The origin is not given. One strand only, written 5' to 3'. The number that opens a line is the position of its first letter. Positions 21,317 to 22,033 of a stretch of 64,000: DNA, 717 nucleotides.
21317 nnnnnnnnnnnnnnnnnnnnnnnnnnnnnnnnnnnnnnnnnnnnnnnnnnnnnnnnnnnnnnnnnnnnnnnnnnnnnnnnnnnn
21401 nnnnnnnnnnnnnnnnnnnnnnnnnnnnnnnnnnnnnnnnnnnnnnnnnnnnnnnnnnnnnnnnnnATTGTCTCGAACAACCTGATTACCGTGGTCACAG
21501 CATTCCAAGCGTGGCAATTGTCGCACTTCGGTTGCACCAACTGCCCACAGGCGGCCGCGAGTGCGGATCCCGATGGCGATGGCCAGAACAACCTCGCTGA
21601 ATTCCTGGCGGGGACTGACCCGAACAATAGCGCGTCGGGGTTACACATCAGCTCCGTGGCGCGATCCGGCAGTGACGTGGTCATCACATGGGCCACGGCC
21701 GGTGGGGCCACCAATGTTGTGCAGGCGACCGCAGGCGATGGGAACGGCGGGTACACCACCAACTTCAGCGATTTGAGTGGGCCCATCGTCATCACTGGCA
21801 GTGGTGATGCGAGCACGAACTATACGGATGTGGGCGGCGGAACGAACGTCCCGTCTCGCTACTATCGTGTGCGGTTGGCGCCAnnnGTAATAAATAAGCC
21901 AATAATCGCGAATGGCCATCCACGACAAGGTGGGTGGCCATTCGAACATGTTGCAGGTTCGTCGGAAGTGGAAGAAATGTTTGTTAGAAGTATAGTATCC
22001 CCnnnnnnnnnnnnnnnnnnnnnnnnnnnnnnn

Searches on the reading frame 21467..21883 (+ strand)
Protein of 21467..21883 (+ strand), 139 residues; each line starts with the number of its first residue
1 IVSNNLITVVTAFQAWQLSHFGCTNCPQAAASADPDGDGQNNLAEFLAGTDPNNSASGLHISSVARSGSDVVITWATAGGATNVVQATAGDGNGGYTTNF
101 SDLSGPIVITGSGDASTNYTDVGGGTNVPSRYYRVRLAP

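Call 46: search_protein_families(library=pfam, proteins=[window:21467-21883:+], max_evalue=10)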
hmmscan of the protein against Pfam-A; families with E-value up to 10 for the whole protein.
window:21467-21883:+ (139 aa): 1 family
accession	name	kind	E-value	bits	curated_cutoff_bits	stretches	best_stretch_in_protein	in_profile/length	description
PF18884.5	TSP3_bac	-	0.012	15.9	25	1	34-54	1-21/22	Bacterial TSP3 repeat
